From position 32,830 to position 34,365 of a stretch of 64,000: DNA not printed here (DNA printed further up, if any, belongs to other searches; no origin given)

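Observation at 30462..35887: hom-tusA-thiF/moeB-[Zn-ribbon ThrC paralog]-[ThiS-like carrier]-NIL-thrC: candidate protein-thiocarboxylate-dependent homocysteine synthesis from O-phosphohomoserine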

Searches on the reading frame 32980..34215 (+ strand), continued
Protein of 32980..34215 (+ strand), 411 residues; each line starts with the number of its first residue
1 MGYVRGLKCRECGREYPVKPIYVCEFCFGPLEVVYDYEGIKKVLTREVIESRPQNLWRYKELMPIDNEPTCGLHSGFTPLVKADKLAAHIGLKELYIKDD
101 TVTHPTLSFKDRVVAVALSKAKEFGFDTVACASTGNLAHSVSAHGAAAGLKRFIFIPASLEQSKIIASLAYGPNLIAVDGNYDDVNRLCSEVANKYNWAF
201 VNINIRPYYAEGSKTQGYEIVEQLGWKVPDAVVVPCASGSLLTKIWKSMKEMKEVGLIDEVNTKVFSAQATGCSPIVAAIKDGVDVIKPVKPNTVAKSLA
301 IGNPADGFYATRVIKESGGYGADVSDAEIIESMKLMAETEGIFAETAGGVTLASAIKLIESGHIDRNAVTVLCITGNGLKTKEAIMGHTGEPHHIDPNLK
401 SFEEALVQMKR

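Call 38: find_related_loci(query=A1, collection=genome_contigs, flank=7000)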
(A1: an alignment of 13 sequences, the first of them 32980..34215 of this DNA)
Query A1 (411 aa) in genome_contigs; peptide patterns used: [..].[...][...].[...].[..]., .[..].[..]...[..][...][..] (x = any residue, [..] = any of these).
600 stretches matched a pattern (row limit reached: there are more); 599 encode a relative of the query (tblastn E <= 1e-3); the best 80 are kept; 80 distinct loci.
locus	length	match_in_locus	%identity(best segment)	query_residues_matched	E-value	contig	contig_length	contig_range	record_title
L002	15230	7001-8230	77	1-410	0e+0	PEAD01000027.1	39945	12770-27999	MAG: Nitrospirae bacterium MYbin3 scaffold155, whole genome shotgun sequence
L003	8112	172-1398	75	1-409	0e+0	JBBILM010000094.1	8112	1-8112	MAG: Nitrospirota bacterium isolate EPF170215_bin_209 NODE_7320_length_8112_cov_9.708576, whole genome shotgun sequence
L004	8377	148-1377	74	1-410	0e+0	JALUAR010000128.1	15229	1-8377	MAG: Thermodesulfovibrio sp. isolate S141_metabat2_scaf2bin.236 S141_NODE_3364_length_15229_cov_1.837174, whole genome s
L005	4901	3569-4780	65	1-404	0e+0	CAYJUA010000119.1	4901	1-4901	MAG TPA_asm: uncultured Planctomycetia bacterium isolate ERP125453_co1_428 genome assembly, contig: NODE_23433_length_49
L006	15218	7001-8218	67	1-406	0e+0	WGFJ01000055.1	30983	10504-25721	MAG: Deltaproteobacteria bacterium isolate S146_80 k151_273020, whole genome shotgun sequence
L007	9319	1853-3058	63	2-403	0e+0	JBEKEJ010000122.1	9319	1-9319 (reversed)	MAG: Verrucomicrobiota bacterium isolate SPRUCE 203 SPRUCE_203_122, whole genome shotgun sequence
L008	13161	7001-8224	62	1-408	0e+0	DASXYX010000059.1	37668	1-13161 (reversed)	MAG TPA_asm: Verrucomicrobiia bacterium isolate SMAG_U4836 k141_4042287, whole genome shotgun sequence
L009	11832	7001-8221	65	1-406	1e-180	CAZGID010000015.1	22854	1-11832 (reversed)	MAG TPA_asm: uncultured bacterium isolate SRP193661_co1_15 genome assembly, contig: NODE_2331_length_22854_cov_5.780780,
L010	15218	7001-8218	63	1-406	2e-180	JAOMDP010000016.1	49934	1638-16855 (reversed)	Nitrospinota bacterium isolate AH-558-C10 AH-558-C10_NODE_16, whole genome shotgun sequence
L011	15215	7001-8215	63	1-405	2e-179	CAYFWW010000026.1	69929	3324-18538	MAG TPA_asm: uncultured Actinomycetota bacterium isolate ERP108616_co1_424 genome assembly, contig: k119_1669616, whole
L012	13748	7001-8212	63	1-404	4e-179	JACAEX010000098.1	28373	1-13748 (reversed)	MAG: Syntrophaceae bacterium isolate L.E.D.62 k119_1478426, whole genome shotgun sequence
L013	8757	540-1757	65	1-406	2e-177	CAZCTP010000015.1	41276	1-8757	MAG TPA_asm: uncultured Thermodesulfobacteriota bacterium isolate binchicken_co172_233 genome assembly, contig: NODE_582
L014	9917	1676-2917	62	1-410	2e-176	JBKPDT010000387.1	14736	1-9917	MAG: Candidatus Methylomirabilota bacterium isolate GB_EKS_MAG_00017 GB_EKS_000000056804, whole genome shotgun sequence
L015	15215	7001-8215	63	2-406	2e-175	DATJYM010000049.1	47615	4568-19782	MAG TPA_asm: Candidatus Acidiferrales bacterium isolate SMAG_U15152 k141_1906860, whole genome shotgun sequence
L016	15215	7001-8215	63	2-406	2e-174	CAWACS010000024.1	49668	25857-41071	MAG: uncultured Verrucomicrobiae bacterium isolate MFD09286.bin.4.160 genome assembly, contig: contig_64736, whole genom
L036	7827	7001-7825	87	1-275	2e-167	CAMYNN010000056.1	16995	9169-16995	MAG: Thermodesulfovibrionia bacterium isolate FO_M_Nitrospinota_07.1 genome assembly, contig: scaffold_2460, whole genom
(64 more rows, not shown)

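Call 40: list_cluster_members(proteins=[P0121, P0122, P0123, P0124, P0125, P0126, P0127, P0128, P0131, P0164])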
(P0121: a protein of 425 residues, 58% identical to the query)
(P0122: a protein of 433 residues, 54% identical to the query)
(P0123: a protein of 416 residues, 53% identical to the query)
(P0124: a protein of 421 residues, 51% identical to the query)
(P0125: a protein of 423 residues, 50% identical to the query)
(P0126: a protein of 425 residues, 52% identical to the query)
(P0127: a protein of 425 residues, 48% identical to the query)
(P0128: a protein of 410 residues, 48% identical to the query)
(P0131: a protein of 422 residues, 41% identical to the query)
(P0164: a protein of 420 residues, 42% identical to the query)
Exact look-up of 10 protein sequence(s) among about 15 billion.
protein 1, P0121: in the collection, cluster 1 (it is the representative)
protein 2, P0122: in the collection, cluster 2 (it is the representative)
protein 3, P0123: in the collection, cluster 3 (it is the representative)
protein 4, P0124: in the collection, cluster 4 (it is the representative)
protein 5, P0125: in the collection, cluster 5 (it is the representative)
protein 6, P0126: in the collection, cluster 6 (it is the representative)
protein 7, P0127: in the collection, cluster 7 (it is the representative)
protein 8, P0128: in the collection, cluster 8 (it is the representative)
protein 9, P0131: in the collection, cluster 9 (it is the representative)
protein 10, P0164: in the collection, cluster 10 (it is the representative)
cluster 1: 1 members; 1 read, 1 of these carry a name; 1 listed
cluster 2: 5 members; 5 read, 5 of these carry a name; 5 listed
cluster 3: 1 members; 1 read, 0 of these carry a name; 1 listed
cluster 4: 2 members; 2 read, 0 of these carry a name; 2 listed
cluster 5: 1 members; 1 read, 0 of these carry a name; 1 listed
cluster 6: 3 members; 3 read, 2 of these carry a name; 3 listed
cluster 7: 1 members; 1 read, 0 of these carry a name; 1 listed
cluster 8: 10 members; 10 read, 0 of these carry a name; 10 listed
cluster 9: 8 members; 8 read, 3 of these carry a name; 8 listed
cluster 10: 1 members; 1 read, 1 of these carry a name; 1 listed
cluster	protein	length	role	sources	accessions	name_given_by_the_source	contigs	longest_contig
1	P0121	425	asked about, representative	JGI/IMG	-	threonine synthase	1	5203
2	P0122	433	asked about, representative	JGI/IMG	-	threonine synthase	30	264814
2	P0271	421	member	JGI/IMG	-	threonine synthase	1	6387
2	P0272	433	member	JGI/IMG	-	threonine synthase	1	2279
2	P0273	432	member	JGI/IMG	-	threonine synthase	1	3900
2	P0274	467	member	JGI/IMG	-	threonine synthase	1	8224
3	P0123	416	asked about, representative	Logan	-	-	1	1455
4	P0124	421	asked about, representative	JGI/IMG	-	-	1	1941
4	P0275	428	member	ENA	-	-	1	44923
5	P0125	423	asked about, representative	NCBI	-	-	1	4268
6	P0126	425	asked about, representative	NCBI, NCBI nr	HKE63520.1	MAG TPA: threonine synthase [Micromonosporaceae bacterium] | threonine synthase [Micromonosporaceae bacterium]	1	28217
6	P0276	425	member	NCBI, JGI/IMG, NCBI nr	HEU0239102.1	MAG TPA: threonine synthase [Micromonosporaceae bacterium] | threonine synthase | threonine synthase [Micromonosporaceae bacterium]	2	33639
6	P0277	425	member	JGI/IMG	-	-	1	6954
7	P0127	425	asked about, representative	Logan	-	-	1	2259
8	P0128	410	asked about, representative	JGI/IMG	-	-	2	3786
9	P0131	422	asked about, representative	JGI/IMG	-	threonine synthase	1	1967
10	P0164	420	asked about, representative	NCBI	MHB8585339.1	MAG: threonine synthase [Thermoplasmatota archaeon]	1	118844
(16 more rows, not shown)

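Call 41: find_homologous_proteins(query=P0126, max_evalue=1e-30)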
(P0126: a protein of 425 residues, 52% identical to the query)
Query P0126 (425 aa): 8000 proteins with E <= 1e-30 among 8000 candidates; the best 120 are listed.
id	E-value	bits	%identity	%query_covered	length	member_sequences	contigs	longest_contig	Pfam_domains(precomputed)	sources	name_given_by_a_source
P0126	1.7e-276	934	100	100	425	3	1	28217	PF00291.32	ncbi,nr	ncbi:MAG TPA: threonine synthase [Micromonosporaceae bacterium]|nr:threonine synthase [Micromonospor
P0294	1.3e-247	839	89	100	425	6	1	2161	PF00291.32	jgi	jgi:threonine synthase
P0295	2.5e-246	835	87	100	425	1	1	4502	PF00291.32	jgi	-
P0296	2.6e-246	835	87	100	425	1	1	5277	PF00291.32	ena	-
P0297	4.2e-245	831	88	100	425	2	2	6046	PF00291.32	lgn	-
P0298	1.5e-244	829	87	100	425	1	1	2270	PF00291.32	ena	-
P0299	6.4e-244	827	87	100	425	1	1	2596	PF00291.32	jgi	-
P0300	3.8e-240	815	86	100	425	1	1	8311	PF00291.32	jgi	jgi:threonine synthase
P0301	3.8e-238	808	85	100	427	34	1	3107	PF00291.32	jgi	jgi:threonine synthase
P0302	5.6e-237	804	85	100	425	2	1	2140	PF00291.32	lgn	-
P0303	1.9e-232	789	84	100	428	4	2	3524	PF00291.32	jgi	jgi:threonine synthase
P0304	5.5e-228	775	81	100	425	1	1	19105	PF00291.32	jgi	jgi:threonine synthase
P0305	1.0e-226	771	81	100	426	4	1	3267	PF00291.32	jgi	jgi:threonine synthase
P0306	4.9e-226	768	82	96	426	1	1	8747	PF00291.32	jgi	jgi:threonine synthase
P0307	2.4e-225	766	81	100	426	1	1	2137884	PF00291.32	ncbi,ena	-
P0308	3.2e-225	766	82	97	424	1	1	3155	PF00291.32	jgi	jgi:threonine synthase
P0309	1.7e-224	763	82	97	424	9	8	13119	PF00291.32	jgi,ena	jgi:threonine synthase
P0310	5.4e-224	762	80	100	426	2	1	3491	PF00291.32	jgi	jgi:threonine synthase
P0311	6.7e-224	761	81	100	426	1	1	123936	PF00291.32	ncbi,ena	-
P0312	1.1e-223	761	81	100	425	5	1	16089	PF00291.32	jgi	jgi:threonine synthase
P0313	1.1e-223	761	81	97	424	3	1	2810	PF00291.32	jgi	jgi:threonine synthase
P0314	1.2e-223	760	80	100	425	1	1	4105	PF00291.32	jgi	jgi:threonine synthase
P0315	3.2e-223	759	79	100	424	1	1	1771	PF00291.32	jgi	jgi:threonine synthase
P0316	8.5e-223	758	80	100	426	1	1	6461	PF00291.32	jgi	-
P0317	1.0e-222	757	80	100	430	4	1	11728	PF00291.32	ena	-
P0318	1.2e-222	757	79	100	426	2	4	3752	PF00291.32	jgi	jgi:threonine synthase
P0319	2.1e-222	756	80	100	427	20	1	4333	PF00291.32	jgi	jgi:threonine synthase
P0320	3.0e-222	756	80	100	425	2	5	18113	PF00291.32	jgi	jgi:threonine synthase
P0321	4.2e-222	755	80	100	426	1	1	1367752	PF00291.32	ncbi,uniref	ncbi:threonine synthase [Actinoplanes sp. NPDC051861]|uniref:threonine synthase n=1 Tax=Actinoplanes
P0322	4.4e-222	755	79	100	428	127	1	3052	PF00291.32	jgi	jgi:threonine synthase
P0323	4.4e-222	755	80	100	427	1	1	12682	PF00291.32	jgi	jgi:threonine synthase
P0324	5.7e-222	755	79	100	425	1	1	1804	PF00291.32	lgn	-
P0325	7.7e-222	754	80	100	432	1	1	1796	PF00291.32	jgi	jgi:threonine synthase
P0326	1.0e-221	754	80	100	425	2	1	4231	PF00291.32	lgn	-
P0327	1.1e-221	754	80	98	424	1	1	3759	PF00291.32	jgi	jgi:threonine synthase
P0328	1.3e-221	754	79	100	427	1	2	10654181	PF00291.32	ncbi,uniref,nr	ncbi:threonine synthase [Actinoplanes derwentensis]|uniref:Threonine synthase n=1 Tax=Actinoplanes d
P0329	1.7e-221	753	79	100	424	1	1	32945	PF00291.32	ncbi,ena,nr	ncbi:MAG TPA: threonine synthase [Actinoplanes sp.]|nr:threonine synthase [Actinoplanes sp.]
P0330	2.0e-221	753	79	100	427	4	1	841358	PF00291.32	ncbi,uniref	ncbi:threonine synthase [Actinoplanes subglobosus]|uniref:Threonine synthase n=1 Tax=Actinoplanes su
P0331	2.8e-221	753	80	100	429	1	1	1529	PF00291.32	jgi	jgi:threonine synthase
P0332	3.6e-221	752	80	98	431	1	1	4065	PF00291.32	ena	-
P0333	4.1e-221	752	79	100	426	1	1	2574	PF00291.32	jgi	-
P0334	4.3e-221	752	80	100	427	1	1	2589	PF00291.32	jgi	jgi:threonine synthase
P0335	4.9e-221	752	79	100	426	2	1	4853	PF00291.32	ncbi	-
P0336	4.9e-221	752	80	96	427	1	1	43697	PF00291.32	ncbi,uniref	ncbi:threonine synthase [Actinoplanes xinjiangensis]|uniref:threonine synthase n=1 Tax=Actinoplanes 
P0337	5.7e-221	752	79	100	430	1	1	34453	PF00291.32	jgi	-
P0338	8.1e-221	751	80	100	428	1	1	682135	PF00291.32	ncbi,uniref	ncbi:threonine synthase [Asanoa sp. NPDC049573]|uniref:threonine synthase n=1 Tax=Asanoa sp. NPDC049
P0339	8.4e-221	751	80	100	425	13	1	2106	PF00291.32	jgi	-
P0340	9.1e-221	751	80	96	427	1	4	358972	PF00291.32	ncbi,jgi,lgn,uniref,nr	ncbi:threonine synthase [Actinoplanes xinjiangensis]|jgi:threonine synthase|uniref:Threonine synthas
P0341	9.1e-221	751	80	97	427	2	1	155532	PF00291.32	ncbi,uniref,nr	ncbi:threonine synthase [Actinoplanes sp. NEAU-A12]|uniref:Threonine synthase n=1 Tax=Actinoplanes s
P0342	1.3e-220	750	79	100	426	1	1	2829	PF00291.32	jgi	jgi:threonine synthase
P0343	1.3e-220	750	79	100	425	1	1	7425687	PF00291.32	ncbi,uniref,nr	ncbi:threonine synthase [Krasilnikovia cinnamomea]|uniref:Threonine synthase n=1 Tax=Krasilnikovia c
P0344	1.5e-220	750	79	100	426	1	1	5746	PF00291.32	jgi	jgi:threonine synthase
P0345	1.6e-220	750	80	100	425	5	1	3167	PF00291.32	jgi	jgi:threonine synthase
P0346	1.8e-220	750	78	100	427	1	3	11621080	PF00291.32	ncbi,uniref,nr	ncbi:threonine synthase [Actinoplanes couchii]|uniref:Threonine synthase n=1 Tax=Actinoplanes couchi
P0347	1.8e-220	750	79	100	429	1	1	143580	PF00291.32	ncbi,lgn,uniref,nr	ncbi:threonine synthase [Micromonospora halophytica]|uniref:Threonine synthase n=1 Tax=Micromonospor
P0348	1.9e-220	750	80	99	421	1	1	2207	PF00291.32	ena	-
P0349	2.0e-220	750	79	100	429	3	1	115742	PF00291.32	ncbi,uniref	ncbi:threonine synthase [Micromonospora citrea]|uniref:threonine synthase n=1 Tax=Micromonospora cit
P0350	2.2e-220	750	80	99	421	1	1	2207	PF00291.32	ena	-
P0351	2.3e-220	750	81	97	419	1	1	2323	PF00291.32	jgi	jgi:threonine synthase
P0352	2.4e-220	750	79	100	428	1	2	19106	PF00291.32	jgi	jgi:threonine synthase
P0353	2.8e-220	749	79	100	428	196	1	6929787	PF00291.32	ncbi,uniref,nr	ncbi:threonine synthase [Micromonospora coriariae]|uniref:Threonine synthase n=1 Tax=Micromonospora 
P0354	2.9e-220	749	79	100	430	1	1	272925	PF00291.32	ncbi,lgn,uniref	ncbi:threonine synthase [Micromonospora sp. NPDC049679]|uniref:threonine synthase n=1 Tax=Micromonos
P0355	2.9e-220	749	80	96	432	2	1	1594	PF00291.32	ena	-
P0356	2.9e-220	749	79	100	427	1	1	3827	PF00291.32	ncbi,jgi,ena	jgi:threonine synthase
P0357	3.4e-220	749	78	100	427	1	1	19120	PF00291.32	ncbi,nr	ncbi:MAG TPA: threonine synthase [Actinoplanes sp.]|nr:threonine synthase [Actinoplanes sp.]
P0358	3.8e-220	749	79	100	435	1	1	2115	PF00291.32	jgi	jgi:threonine synthase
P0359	4.0e-220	749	79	98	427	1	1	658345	PF00291.32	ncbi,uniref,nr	ncbi:threonine synthase [Actinoplanes sp. DH11]|uniref:threonine synthase n=1 Tax=Actinoplanes sp. D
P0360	4.1e-220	749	79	98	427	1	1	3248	PF00291.32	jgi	jgi:threonine synthase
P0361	4.1e-220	749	79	100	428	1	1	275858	PF00291.32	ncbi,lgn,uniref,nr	ncbi:threonine synthase [Asanoa hainanensis]|uniref:Threonine synthase n=1 Tax=Asanoa hainanensis Ta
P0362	4.1e-220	749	79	100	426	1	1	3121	PF00291.32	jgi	jgi:threonine synthase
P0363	4.8e-220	749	79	96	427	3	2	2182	PF00291.32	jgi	-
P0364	5.0e-220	749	79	100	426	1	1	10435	PF00291.32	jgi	jgi:threonine synthase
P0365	5.2e-220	748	78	100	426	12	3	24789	PF00291.32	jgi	jgi:threonine synthase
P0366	6.1e-220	748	79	100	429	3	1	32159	PF00291.32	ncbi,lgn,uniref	ncbi:threonine synthase [Asanoa sp. NPDC050611]|uniref:threonine synthase n=1 Tax=Asanoa sp. NPDC050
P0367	6.2e-220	748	78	100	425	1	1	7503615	PF00291.32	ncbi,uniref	ncbi:threonine synthase [Krasilnikovia sp. M28-CT-15]|uniref:threonine synthase n=1 Tax=Krasilnikovi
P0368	7.0e-220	748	79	100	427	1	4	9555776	PF00291.32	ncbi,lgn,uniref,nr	ncbi:threonine synthase [Actinoplanes utahensis]|uniref:Threonine synthase n=1 Tax=Actinoplanes utah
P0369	7.7e-220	748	79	100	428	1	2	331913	PF00291.32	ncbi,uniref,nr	ncbi:threonine synthase [Asanoa ishikariensis]|uniref:Threonine synthase n=1 Tax=Asanoa ishikariensi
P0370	8.3e-220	748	78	100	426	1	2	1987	PF00291.32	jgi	jgi:threonine synthase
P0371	8.6e-220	748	79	97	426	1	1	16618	PF00291.32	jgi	jgi:threonine synthase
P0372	9.7e-220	748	78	100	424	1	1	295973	PF00291.32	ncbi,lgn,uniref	ncbi:threonine synthase [Actinoplanes sp. NPDC051346]|uniref:threonine synthase n=1 Tax=Actinoplanes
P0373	1.0e-219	747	81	97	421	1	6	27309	PF00291.32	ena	-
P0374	1.0e-219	747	79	100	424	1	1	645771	PF00291.32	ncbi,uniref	ncbi:threonine synthase [Actinoplanes sp. NPDC051859]|uniref:threonine synthase n=1 Tax=Actinoplanes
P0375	1.1e-219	747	79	99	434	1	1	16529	PF00291.32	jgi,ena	jgi:threonine synthase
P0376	1.1e-219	747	79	98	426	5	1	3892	PF00291.32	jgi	jgi:threonine synthase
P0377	1.1e-219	747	78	100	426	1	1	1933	PF00291.32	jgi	jgi:threonine synthase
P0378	1.3e-219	747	81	97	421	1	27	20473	PF00291.32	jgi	-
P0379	1.3e-219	747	81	97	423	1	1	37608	PF00291.32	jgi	jgi:threonine synthase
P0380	1.4e-219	747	78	100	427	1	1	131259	PF00291.32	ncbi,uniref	ncbi:threonine synthase [Actinoplanes sp. NPDC049316]|uniref:threonine synthase n=1 Tax=Actinoplanes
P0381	1.4e-219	747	78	100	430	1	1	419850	PF00291.32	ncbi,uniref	ncbi:threonine synthase [Polymorphospora sp. NPDC051019]|uniref:threonine synthase n=1 Tax=Polymorph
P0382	1.5e-219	747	79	100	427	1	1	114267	PF00291.32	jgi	jgi:threonine synthase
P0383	1.5e-219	747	79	97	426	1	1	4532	PF00291.32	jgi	jgi:threonine synthase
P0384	1.6e-219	747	78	100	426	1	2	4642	PF00291.32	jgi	jgi:threonine synthase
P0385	1.7e-219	747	79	97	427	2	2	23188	PF00291.32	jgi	jgi:threonine synthase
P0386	1.8e-219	747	78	100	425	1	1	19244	PF00291.32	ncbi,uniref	ncbi:threonine synthase [Actinoplanes sp. NPDC051633]|uniref:threonine synthase n=1 Tax=Actinoplanes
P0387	1.9e-219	747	81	97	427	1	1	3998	PF00291.32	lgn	-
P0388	2.1e-219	746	78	100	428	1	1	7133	PF00291.32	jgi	jgi:threonine synthase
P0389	2.2e-219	746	80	97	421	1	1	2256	PF00291.32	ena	-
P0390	2.3e-219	746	80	97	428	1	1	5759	PF00291.32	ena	-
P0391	2.5e-219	746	81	97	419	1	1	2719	PF00291.32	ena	-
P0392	2.8e-219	746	78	100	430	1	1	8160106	PF00291.32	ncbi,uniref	ncbi:threonine synthase [Polymorphospora sp. A560]|uniref:threonine synthase n=1 Tax=Polymorphospora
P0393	2.9e-219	746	79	100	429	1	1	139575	PF00291.32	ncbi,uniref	ncbi:threonine synthase [Micromonospora sp. NPDC050200]|uniref:threonine synthase n=1 Tax=Micromonos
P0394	3.1e-219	746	80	99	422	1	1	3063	PF00291.32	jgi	jgi:threonine synthase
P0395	3.4e-219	746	79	100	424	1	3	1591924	PF00291.32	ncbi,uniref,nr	ncbi:threonine synthase [Couchioplanes azureus]|uniref:threonine synthase n=1 Tax=Couchioplanes caer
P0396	3.6e-219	746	79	96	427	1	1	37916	PF00291.32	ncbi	-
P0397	3.7e-219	746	78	100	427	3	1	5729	PF00291.32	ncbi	-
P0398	3.7e-219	746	79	100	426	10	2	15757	PF00291.32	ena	-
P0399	3.9e-219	746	78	98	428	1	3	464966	PF00291.32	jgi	jgi:threonine synthase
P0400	4.2e-219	745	78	100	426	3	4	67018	PF00291.32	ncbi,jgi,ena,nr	ncbi:MAG TPA: threonine synthase [Micromonosporaceae bacterium]|nr:threonine synthase [Micromonospor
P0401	5.0e-219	745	78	100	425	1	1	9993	PF00291.32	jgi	jgi:threonine synthase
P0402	5.1e-219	745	79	98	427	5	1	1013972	PF00291.32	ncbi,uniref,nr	ncbi:threonine synthase [Paractinoplanes maris]|uniref:threonine synthase n=1 Tax=Paractinoplanes ma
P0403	5.7e-219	745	81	97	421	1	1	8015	PF00291.32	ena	-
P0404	5.8e-219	745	79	100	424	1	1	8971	PF00291.32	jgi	jgi:threonine synthase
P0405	5.9e-219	745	79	100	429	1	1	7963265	PF00291.32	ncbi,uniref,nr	ncbi:threonine synthase [Asanoa sp. WMMD1127]|uniref:threonine synthase n=1 Tax=Asanoa sp. WMMD1127 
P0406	6.3e-219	745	80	97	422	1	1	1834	PF00291.32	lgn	-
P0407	6.5e-219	745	78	100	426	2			PF00291.32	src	-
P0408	6.9e-219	745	78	100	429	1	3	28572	PF00291.32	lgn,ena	-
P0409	7.8e-219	745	78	100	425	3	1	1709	PF00291.32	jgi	-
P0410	7.9e-219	745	79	98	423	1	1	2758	PF00291.32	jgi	jgi:threonine synthase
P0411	8.9e-219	744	78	100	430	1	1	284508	PF00291.32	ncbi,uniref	ncbi:threonine synthase [Polymorphospora sp. NPDC050346]|uniref:threonine synthase n=1 Tax=Polymorph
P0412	9.6e-219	744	78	100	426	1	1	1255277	PF00291.32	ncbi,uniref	ncbi:threonine synthase [Actinoplanes sp. NPDC051494]|uniref:threonine synthase n=1 Tax=Actinoplanes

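Call 42: find_encoding_contigs(protein=P0353, flank=4000, max_places=2)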
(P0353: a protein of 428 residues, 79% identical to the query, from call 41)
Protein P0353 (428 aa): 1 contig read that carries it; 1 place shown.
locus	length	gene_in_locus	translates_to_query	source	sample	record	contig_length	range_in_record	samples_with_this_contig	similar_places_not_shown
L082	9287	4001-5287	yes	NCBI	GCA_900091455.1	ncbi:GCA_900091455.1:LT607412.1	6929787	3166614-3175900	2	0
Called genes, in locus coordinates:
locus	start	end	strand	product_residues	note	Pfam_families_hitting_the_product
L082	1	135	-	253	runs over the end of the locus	-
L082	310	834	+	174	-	-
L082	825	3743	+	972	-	-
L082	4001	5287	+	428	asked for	PF00291:PALP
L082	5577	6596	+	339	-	PF00583:Acetyltransf_1, PF13508:Acetyltransf_7 (faint)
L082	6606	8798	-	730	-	-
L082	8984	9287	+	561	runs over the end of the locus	PF00171:Aldedh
